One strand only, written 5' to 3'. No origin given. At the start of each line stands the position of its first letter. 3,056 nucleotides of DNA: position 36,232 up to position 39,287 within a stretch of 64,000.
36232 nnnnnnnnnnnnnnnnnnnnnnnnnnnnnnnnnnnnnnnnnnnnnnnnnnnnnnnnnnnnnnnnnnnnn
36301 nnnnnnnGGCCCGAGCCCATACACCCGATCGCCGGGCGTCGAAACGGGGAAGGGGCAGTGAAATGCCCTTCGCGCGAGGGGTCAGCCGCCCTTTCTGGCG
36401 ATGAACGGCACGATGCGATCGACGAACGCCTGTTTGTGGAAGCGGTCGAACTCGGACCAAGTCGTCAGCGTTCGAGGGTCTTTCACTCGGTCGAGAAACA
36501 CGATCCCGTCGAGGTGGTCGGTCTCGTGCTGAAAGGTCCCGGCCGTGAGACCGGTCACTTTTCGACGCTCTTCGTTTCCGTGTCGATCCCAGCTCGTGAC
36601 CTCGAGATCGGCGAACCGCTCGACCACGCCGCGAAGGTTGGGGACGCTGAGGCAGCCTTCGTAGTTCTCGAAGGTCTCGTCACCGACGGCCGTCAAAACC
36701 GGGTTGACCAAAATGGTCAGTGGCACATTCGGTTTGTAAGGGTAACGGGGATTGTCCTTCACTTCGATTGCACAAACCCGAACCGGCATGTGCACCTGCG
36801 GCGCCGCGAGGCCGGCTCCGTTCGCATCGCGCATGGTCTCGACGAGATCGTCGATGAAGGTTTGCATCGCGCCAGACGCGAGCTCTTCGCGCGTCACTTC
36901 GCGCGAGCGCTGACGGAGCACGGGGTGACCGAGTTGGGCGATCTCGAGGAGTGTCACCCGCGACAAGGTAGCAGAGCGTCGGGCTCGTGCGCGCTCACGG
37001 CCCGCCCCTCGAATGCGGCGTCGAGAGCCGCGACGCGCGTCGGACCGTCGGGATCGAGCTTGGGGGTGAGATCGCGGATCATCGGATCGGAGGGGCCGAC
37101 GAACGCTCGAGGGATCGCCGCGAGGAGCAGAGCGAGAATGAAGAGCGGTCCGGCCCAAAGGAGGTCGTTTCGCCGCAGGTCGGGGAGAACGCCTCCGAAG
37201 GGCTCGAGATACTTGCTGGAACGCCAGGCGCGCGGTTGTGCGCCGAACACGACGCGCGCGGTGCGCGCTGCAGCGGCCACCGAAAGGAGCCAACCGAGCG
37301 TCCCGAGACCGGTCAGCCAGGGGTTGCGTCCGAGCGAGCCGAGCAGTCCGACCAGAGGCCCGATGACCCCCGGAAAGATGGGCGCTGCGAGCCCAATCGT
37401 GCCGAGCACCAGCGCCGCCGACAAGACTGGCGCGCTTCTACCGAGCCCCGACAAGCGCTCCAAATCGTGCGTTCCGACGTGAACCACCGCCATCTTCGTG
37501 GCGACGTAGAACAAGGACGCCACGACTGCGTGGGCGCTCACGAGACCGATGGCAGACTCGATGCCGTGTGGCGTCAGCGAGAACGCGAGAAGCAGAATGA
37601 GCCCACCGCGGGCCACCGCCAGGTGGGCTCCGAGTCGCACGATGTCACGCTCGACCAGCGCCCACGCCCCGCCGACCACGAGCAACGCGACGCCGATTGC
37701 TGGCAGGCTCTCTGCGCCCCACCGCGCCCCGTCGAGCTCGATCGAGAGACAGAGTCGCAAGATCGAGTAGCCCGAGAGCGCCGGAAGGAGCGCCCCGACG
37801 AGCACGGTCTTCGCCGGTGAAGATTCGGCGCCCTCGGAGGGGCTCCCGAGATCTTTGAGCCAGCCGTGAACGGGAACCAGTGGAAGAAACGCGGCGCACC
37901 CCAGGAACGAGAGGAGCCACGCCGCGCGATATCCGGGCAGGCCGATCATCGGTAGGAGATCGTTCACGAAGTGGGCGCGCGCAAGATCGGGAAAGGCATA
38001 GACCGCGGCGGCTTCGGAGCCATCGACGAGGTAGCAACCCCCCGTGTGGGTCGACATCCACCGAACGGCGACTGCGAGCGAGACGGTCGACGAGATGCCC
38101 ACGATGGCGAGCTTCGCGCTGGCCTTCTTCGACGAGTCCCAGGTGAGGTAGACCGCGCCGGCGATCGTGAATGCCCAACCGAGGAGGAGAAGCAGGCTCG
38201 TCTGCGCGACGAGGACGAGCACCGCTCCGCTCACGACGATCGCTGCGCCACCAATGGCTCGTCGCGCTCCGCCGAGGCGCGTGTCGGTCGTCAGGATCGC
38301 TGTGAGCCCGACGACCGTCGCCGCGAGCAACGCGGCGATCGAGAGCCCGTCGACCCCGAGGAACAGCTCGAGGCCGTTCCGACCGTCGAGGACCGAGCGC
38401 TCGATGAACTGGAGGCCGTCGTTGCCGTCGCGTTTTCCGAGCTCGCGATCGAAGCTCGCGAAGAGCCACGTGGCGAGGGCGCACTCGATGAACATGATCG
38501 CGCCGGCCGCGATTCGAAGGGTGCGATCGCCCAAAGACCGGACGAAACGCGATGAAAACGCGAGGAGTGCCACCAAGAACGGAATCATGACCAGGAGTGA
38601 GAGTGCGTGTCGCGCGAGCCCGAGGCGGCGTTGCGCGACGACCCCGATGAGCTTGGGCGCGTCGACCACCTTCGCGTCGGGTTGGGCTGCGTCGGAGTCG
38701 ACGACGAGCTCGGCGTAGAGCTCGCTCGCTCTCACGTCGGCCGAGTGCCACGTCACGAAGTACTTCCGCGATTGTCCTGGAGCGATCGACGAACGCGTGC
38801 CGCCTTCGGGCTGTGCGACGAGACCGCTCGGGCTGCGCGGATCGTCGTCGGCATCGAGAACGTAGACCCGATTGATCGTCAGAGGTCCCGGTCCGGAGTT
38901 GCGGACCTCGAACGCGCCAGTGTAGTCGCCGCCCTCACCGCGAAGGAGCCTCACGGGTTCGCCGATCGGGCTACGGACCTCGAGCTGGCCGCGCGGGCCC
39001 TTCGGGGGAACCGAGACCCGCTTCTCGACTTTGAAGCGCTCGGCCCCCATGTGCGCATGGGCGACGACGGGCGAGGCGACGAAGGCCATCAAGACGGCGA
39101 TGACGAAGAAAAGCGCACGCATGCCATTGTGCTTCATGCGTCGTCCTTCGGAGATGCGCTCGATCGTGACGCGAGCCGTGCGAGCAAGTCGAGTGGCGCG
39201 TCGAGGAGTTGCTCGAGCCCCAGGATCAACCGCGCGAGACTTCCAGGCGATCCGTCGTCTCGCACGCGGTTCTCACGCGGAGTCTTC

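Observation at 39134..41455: NuoL-like protein with the GWEGVG glutamate replaced and a PEGA-like domain inserted in a periplasmic loop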

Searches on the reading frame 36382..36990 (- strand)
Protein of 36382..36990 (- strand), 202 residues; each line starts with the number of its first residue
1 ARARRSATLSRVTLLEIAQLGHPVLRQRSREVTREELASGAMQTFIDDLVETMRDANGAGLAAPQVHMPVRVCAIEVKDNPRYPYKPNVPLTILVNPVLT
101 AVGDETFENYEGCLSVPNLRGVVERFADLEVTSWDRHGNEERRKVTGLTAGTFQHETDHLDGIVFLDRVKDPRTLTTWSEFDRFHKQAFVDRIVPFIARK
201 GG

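Call 3: search_protein_families(library=pfam, proteins=[window:36382-36990:-], max_evalue=1)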
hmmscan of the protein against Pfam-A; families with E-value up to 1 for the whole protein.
window:36382-36990:- (202 aa): 1 family
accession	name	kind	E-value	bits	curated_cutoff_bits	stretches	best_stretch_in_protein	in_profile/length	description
PF01327.26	Pep_deformylase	-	4.4e-46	156.8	22.8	1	15-172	2-153/156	Polypeptide deformylase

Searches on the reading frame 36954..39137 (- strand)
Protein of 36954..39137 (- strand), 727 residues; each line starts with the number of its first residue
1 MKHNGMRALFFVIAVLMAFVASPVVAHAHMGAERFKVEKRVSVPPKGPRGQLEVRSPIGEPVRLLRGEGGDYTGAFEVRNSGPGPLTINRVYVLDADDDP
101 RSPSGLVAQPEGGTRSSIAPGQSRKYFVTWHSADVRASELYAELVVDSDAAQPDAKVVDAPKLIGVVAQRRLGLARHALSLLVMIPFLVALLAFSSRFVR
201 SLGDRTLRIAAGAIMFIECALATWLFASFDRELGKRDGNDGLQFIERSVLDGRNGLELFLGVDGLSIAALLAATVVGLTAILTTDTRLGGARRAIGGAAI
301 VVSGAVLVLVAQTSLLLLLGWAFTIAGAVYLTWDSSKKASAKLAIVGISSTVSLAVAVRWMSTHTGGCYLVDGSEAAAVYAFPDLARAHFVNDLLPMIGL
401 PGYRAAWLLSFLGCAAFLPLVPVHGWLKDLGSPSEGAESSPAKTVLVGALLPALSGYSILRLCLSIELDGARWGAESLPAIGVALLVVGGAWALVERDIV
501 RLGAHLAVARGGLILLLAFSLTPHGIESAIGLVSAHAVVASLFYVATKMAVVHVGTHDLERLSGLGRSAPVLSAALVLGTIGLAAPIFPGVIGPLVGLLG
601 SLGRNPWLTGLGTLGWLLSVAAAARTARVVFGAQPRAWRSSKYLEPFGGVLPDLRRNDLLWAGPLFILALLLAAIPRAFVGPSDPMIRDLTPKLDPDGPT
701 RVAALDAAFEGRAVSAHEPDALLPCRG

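Call 3: search_protein_families(library=pfam, proteins=[window:36954-39137:-], max_evalue=1)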
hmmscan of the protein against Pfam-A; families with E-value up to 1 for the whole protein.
window:36954-39137:- (727 aa): 1 family
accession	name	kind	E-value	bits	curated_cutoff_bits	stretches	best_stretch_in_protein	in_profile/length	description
PF00361.26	Proton_antipo_M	-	1.3e-17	64.4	21.5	1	329-608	24-282/294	NADH:quinone oxidoreductase/Mrp antiporter, TM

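Call 4: search_protein_families(library=ncbifam, proteins=[window:36954-39137:-], max_evalue=1)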
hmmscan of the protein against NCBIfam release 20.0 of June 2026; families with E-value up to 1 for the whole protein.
window:36954-39137:- (727 aa): 45 families (the best 25 are shown)
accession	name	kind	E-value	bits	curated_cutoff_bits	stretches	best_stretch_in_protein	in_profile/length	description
TIGR01972.1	NDH_I_M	subfamily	4.2e-36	124.7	263.8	1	179-691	1-483/486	NADH-quinone oxidoreductase subunit M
NF004505.0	PRK05846.2-5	equivalog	1.9e-27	96.2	700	1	177-690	3-481/508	NADH-quinone oxidoreductase subunit M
NF004500.0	PRK05846.1-4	equivalog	4.6e-26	91.6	550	1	177-697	5-509/525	NADH-quinone oxidoreductase subunit M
NF005611.0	PRK07363.1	equivalog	3.2e-22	78.7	764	1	179-596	2-393/501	NADH-quinone oxidoreductase subunit M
NF004499.0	PRK05846.1-3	equivalog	3.8e-21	75.4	585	1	178-689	6-483/502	NADH-quinone oxidoreductase subunit M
NF004498.0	PRK05846.1-1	equivalog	2.7e-17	62.8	614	1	179-686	3-492/509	NADH-quinone oxidoreductase subunit M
NF009212.0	PRK12561.1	subfamily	3.9e-17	62.1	645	1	178-600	8-404/531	NAD(P)H-quinone oxidoreductase subunit 4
NF004506.0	PRK05846.2-6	equivalog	1.8e-16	60.5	789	1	238-619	62-426/493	NADH-quinone oxidoreductase subunit M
NF004501.0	PRK05846.1-5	subfamily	2.7e-16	59.4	598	1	177-634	5-436/492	NADH-quinone oxidoreductase subunit M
NF005060.0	PRK06473.1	equivalog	9.3e-16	57.6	747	1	179-594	2-391/500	NADH-quinone oxidoreductase subunit M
NF004502.0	PRK05846.2-1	equivalog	3e-15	56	791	1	180-634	12-453/500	NADH-quinone oxidoreductase subunit M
NF004504.0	PRK05846.2-3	equivalog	2.4e-13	50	785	1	242-620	70-431/499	NADH-quinone oxidoreductase subunit M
NF006419.0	PRK08668.1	equivalog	4.5e-12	45.5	617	1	255-585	61-383/613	NADH dehydrogenase subunit M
NF004503.0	PRK05846.2-2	subfamily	2.8e-11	43.3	720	1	250-676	64-475/490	NADH-quinone oxidoreductase subunit M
NF005043.0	PRK06458.1-3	equivalog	4.1e-11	42.5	533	1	406-637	213-441/483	hydrogenase 4 subunit F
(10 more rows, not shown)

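Call 21: search_solved_structures(query=window:36954-39137:-, max_evalue=0.00001, show_alignments=2)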
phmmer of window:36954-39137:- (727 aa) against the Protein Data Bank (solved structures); distinct sequences matched with E-value up to 0.00001: 17.
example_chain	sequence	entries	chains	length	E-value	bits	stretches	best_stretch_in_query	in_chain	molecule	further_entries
6tjv_D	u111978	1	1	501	2e-14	56.1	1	177-618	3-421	NADH dehydrogenase subunit 4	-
8qby_M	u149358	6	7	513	2.5e-12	49.1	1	178-699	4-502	NADH dehydrogenase subunit M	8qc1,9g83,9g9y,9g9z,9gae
8e9g_M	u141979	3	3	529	9e-11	44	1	243-689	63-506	NADH-quinone oxidoreductase, M subunit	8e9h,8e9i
3rko_M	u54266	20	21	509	2.3e-09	39.4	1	181-678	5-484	NADH-QUINONE OXIDOREDUCTASE SUBUNIT M | NADH dehydrogenase I subunit M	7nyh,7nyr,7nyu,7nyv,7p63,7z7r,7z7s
7p61_M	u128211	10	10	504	2.4e-09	39.3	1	181-677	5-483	NADH dehydrogenase I subunit M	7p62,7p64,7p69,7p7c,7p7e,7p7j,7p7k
7ar7_M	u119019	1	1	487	2.5e-09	39.2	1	406-624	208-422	NADH-ubiquinone oxidoreductase chain 4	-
7aqw_M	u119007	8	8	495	2.6e-09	39.2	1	406-624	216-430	NADH-ubiquinone oxidoreductase chain 4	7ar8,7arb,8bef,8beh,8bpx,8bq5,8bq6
8e73_4M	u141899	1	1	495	8.8e-09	37.4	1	406-624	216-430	Nad4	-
7aqq_M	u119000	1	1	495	1.3e-08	36.9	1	406-624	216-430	NADH-ubiquinone oxidoreductase chain 4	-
7a23_M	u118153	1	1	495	3.4e-08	35.5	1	406-624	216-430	Nad4m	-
6hum_D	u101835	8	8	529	8.6e-08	34.2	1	181-600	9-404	NAD(P)H-quinone oxidoreductase chain 4 1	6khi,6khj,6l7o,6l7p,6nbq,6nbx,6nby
7z0s_C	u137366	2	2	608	2.7e-07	32.5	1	400-594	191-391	Formate hydrogenlyase subunit 3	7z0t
9f5x_T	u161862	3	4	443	1.1e-06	30.4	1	414-599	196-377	NADH-ubiquinone oxidoreductase chain 4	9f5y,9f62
4he8_M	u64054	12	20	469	2.8e-06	29.1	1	402-626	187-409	NADH-quinone oxidoreductase subunit 13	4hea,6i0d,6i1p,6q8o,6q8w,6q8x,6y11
7zm7_4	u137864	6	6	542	3.1e-06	29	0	239-633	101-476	NADH-ubiquinone oxidoreductase chain 4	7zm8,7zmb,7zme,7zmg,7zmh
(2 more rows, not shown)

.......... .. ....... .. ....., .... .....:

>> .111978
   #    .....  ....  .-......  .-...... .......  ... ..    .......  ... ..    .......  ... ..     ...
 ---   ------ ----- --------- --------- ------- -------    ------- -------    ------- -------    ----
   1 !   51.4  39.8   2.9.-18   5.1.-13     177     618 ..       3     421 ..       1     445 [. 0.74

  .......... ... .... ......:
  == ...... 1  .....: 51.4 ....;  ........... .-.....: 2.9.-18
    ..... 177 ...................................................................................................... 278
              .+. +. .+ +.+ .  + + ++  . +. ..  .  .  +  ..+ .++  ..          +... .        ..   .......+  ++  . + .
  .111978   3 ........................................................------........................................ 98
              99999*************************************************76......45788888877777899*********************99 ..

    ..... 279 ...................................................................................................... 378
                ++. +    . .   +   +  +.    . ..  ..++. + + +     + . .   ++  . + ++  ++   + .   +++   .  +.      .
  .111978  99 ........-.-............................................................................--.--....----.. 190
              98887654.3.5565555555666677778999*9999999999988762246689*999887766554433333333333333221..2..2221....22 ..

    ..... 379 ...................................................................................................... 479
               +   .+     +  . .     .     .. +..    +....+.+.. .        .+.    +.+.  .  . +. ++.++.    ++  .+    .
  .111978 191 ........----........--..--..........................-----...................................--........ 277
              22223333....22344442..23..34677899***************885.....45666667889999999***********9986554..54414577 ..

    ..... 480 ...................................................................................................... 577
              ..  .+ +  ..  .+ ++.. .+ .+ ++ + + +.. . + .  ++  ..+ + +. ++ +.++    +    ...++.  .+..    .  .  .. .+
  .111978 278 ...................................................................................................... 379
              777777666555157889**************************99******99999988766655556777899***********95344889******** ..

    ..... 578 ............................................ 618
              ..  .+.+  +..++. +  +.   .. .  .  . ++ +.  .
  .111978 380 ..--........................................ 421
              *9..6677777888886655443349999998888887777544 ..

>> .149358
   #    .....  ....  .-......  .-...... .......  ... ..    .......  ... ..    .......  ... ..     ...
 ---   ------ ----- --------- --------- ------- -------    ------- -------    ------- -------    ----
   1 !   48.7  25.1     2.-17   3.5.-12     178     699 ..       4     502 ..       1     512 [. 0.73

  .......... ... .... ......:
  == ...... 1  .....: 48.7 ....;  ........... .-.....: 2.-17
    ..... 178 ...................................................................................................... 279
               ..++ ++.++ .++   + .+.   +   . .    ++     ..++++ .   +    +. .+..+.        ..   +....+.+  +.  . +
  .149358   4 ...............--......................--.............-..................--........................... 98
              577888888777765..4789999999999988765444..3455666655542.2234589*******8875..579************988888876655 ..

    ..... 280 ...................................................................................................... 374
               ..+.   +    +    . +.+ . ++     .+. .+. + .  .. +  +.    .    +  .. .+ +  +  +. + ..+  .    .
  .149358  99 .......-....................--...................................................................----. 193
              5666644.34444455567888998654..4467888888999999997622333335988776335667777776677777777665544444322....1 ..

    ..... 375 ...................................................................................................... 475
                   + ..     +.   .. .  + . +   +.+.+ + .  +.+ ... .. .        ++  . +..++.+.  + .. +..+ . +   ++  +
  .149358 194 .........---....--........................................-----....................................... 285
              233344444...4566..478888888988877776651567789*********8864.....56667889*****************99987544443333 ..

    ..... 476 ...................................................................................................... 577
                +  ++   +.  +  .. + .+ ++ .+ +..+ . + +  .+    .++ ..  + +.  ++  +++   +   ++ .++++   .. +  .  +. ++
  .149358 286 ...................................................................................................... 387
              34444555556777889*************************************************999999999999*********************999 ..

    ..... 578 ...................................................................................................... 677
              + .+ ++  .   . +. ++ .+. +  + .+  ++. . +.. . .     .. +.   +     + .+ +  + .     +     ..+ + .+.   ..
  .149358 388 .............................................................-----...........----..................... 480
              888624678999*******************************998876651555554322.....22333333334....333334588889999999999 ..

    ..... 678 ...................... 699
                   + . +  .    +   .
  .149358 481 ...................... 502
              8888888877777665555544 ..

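Call 24: list_cluster_members(proteins=[P0001, P0005, window:36954-39137:-])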
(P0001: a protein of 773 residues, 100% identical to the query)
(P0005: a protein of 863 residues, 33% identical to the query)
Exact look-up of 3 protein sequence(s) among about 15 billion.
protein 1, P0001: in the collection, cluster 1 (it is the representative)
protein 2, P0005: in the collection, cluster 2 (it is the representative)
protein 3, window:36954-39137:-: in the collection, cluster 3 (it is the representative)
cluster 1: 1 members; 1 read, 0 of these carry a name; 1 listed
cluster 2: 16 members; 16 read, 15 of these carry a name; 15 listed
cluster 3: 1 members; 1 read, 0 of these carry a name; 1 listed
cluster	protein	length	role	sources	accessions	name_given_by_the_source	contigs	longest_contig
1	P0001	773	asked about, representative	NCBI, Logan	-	-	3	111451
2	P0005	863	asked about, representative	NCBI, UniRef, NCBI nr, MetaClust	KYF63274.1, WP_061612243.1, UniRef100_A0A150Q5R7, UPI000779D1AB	NADH-quinone oxidoreductase subunit L [Sorangium cellulosum] | NADH dehydrogenase n=1 Tax=Sorangium cellulosum TaxID=56 RepID=A0A150Q5R7_SORCE | proton-conducting transporter membrane subunit [Sorangium cellulosum]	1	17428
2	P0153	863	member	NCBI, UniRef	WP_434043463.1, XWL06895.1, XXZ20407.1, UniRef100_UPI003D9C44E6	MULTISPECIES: NADH-quinone oxidoreductase subunit 5 family protein [Sorangium] | NADH-quinone oxidoreductase subunit 5 family protein n=1 Tax=Sorangium TaxID=39643 ...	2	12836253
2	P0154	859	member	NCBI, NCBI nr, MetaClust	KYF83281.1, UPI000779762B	NADH dehydrogenase [Sorangium cellulosum] | status=active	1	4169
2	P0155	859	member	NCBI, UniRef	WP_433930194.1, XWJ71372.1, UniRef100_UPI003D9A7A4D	NADH-quinone oxidoreductase subunit L [Sorangium cellulosum] | NADH-quinone oxidoreductase subunit L n=1 Tax=Sorangium cellulosum TaxID=56 ...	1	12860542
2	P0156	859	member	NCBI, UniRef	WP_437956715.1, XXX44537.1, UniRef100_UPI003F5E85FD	NADH-quinone oxidoreductase subunit L [Sorangium sp. So ce119] | NADH-quinone oxidoreductase subunit L n=1 Tax=Sorangium sp. So ce119 TaxID=3133279 ...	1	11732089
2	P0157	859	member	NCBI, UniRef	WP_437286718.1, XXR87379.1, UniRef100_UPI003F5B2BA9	proton-conducting transporter transmembrane domain-containing protein [Sorangium sp. So ... | proton-conducting transporter transmembrane domain-containing protein n=1 Tax=Sorangium ...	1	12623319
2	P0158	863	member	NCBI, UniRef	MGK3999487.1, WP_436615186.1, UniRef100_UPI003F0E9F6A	NADH-quinone oxidoreductase subunit L [Sorangium sp. So ce1024] | NADH-quinone oxidoreductase subunit L n=1 Tax=Sorangium sp. So ce1024 TaxID=3133327 ...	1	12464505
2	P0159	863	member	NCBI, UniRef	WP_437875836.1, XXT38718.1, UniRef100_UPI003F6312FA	NADH-quinone oxidoreductase subunit L [Sorangium sp. So ce513] | NADH-quinone oxidoreductase subunit L n=1 Tax=Sorangium sp. So ce513 TaxID=3133315 ...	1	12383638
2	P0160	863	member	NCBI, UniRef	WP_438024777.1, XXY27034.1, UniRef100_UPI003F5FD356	NADH-quinone oxidoreductase subunit L [Sorangium sp. So ce233] | NADH-quinone oxidoreductase subunit L n=1 Tax=Sorangium sp. So ce233 TaxID=3133290 ...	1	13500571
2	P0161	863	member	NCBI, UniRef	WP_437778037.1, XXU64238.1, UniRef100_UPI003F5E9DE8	NADH-quinone oxidoreductase subunit L [Sorangium sp. So ce1097] | NADH-quinone oxidoreductase subunit L n=1 Tax=Sorangium sp. So ce1097 TaxID=3133330 ...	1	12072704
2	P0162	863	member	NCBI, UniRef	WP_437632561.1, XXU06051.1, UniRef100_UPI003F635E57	NADH-quinone oxidoreductase subunit L [Sorangium sp. So ce854] | NADH-quinone oxidoreductase subunit L n=1 Tax=Sorangium sp. So ce854 TaxID=3133322 ...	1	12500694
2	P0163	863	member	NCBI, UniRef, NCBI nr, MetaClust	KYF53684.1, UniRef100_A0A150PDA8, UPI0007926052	NADH dehydrogenase [Sorangium cellulosum] | NADH dehydrogenase n=1 Tax=Sorangium cellulosum TaxID=56 RepID=A0A150PDA8_SORCE | status=active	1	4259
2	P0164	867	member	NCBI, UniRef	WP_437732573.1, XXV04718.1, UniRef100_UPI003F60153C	NADH-quinone oxidoreductase subunit L [Sorangium sp. So ce1335] | NADH-quinone oxidoreductase subunit L n=1 Tax=Sorangium sp. So ce1335 TaxID=3133335 ...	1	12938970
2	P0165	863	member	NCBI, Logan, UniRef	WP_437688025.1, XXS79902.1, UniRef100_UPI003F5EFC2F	NADH-quinone oxidoreductase subunit 5 family protein [Sorangium sp. So ce176] | NADH-quinone oxidoreductase subunit 5 family protein n=1 Tax=Sorangium sp. So ce176 ...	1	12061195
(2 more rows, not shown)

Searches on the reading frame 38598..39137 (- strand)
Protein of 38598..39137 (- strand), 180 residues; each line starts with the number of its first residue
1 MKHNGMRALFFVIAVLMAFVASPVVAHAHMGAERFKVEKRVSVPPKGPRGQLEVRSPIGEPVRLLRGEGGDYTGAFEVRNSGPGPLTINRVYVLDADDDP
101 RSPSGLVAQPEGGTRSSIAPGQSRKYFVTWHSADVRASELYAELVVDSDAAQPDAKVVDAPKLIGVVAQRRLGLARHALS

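Call 62: search_protein_families(library=pfam, proteins=[window:38598-39137:-], max_evalue=1)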
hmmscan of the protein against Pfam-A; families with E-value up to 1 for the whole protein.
window:38598-39137:- (180 aa): 3 families
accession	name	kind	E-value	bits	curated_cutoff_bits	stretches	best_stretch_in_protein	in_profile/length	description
PF14016.12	DUF4232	-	0.035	14.7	27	1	69-142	16-91/129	Domain of unknown function (DUF4232)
PF07705.17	CARDB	-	0.25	12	22.7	1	73-150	22-87/101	CARDB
PF07610.17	DUF1573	-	0.36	11.3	26.1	0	68-91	15-38/98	Protein of unknown function (DUF1573)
